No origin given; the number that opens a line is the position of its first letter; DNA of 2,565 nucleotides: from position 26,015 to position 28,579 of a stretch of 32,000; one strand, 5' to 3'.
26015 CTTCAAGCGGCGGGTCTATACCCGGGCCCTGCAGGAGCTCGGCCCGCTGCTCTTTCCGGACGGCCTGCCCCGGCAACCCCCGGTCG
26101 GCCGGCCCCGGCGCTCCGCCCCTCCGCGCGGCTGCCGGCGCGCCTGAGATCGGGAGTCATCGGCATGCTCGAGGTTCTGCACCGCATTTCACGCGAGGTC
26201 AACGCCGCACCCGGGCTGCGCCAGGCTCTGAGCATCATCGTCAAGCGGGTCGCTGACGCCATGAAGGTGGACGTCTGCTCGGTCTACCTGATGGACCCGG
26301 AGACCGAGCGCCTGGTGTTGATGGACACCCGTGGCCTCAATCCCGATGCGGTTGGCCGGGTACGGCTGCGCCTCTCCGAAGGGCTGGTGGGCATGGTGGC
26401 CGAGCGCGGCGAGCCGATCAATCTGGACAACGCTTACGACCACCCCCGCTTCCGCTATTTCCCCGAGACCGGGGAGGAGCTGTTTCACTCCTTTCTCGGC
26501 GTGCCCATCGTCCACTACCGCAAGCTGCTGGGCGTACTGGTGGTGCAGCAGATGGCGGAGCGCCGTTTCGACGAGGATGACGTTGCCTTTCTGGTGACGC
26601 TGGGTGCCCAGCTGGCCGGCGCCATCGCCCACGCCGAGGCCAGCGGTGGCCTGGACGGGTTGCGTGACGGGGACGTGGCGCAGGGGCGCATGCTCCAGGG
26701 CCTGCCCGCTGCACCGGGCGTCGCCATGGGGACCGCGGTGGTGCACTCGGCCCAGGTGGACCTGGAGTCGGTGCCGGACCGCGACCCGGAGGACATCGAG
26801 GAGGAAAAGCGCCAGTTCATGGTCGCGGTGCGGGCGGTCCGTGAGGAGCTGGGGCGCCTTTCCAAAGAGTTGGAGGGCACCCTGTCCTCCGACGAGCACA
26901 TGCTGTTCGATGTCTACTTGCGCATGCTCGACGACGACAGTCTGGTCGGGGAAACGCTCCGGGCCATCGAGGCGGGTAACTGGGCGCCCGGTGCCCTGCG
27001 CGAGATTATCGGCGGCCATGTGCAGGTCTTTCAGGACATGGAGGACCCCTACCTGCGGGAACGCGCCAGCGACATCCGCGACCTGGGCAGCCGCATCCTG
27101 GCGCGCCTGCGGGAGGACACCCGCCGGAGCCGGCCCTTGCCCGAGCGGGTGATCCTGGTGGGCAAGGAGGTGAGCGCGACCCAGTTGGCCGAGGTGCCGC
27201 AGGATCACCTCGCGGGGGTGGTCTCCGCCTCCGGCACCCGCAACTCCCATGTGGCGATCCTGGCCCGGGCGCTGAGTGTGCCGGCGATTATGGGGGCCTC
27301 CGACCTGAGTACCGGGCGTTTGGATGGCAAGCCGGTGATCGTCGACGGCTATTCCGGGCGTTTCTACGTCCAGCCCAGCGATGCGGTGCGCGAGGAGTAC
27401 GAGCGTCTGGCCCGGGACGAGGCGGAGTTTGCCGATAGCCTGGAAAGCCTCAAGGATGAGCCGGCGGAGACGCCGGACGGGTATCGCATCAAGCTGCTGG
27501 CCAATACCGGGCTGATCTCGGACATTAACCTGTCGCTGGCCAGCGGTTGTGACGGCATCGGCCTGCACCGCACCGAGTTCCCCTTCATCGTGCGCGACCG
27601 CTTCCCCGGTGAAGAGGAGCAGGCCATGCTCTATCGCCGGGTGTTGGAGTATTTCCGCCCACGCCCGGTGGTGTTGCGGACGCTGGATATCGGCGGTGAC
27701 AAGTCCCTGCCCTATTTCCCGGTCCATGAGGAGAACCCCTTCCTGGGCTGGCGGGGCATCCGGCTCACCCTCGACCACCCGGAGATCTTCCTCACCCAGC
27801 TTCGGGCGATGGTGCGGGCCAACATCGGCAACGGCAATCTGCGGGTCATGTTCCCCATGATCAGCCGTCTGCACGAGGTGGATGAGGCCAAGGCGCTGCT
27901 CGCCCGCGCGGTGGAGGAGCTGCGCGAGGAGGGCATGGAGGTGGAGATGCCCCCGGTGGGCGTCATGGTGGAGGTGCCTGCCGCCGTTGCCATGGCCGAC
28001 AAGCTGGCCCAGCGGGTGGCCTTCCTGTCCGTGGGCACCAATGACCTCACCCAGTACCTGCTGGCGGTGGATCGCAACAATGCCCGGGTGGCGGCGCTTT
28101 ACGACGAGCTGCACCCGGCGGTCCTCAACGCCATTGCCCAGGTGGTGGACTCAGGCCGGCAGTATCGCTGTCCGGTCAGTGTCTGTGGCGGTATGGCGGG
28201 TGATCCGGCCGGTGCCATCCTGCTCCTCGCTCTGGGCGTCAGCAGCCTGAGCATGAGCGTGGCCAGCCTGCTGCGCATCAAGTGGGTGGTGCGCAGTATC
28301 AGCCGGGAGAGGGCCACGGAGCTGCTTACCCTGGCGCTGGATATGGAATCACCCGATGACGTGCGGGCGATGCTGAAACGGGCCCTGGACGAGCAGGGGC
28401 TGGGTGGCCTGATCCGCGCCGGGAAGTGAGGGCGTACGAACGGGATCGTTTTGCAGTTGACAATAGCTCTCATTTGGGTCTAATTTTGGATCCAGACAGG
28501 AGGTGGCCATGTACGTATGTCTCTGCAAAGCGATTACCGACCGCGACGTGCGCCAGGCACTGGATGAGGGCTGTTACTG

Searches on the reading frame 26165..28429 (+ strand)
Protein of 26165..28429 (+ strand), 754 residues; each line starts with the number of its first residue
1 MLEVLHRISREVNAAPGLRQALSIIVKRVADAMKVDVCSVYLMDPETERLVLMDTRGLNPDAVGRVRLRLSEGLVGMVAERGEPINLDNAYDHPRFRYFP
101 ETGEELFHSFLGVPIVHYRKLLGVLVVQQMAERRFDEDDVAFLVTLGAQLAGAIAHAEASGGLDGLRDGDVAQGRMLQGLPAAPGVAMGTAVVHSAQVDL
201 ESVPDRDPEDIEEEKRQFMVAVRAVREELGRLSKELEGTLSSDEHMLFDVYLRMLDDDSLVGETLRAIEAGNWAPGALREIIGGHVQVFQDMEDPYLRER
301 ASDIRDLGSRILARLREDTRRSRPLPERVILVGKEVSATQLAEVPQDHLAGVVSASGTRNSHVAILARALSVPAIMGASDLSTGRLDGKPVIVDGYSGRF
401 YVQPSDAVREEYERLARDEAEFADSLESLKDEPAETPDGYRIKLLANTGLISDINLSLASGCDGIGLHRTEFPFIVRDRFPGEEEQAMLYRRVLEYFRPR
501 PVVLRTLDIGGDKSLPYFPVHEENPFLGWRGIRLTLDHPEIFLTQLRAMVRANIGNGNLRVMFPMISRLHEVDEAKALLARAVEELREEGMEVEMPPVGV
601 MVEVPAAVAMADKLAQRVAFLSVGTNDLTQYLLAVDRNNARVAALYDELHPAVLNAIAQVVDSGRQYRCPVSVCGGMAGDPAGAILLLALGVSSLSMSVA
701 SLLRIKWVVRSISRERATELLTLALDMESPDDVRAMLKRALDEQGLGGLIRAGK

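Call 52: find_encoding_contigs(protein=window:26165-28429:+, flank=10000, max_places=3)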
Protein window:26165-28429:+ (754 aa): 4 contigs read that carry it; 3 places shown.
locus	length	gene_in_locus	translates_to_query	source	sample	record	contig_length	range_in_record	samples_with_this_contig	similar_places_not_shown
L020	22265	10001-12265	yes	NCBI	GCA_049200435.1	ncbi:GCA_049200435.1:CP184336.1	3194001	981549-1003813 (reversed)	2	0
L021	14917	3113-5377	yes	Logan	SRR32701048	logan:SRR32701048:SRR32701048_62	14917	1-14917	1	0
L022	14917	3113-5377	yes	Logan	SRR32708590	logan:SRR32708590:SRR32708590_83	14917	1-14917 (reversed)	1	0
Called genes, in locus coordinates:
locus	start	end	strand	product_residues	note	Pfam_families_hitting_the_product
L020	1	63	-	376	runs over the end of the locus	PF01436:NHL (faint), PF07995:GSDH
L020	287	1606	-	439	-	PF13701:DDE_Tnp_1_4, PF01609:DDE_Tnp_1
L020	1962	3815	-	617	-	PF00920:ILVD_EDD_N, PF24877:ILV_EDD_C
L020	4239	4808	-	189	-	PF01923:Cob_adeno_trans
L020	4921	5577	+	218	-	PF08242:Methyltransf_12 (faint), PF13489:Methyltransf_23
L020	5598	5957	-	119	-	PF01258:zf-dskA_traR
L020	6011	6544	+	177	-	PF01661:Macro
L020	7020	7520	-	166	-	PF00186:DHFR_1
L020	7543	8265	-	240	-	PF04172:LrgB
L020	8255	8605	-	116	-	PF03788:LrgA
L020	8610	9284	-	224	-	PF00702:Hydrolase, PF12710:HAD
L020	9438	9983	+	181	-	PF00293:NUDIX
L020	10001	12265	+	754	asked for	PF01590:GAF, PF13185:GAF_2, PF13492:GAF_3, PF05524:PEP-utilisers_N, PF00391:PEP-utilizers, PF02896:PEP-utilizers_C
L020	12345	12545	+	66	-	PF04324:Fer2_BFD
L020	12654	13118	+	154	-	PF00210:Ferritin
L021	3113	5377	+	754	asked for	PF01590:GAF, PF13185:GAF_2, PF13492:GAF_3, PF05524:PEP-utilisers_N, PF00391:PEP-utilizers, PF02896:PEP-utilizers_C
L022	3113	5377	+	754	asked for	PF01590:GAF, PF13185:GAF_2, PF13492:GAF_3, PF05524:PEP-utilisers_N, PF00391:PEP-utilizers, PF02896:PEP-utilizers_C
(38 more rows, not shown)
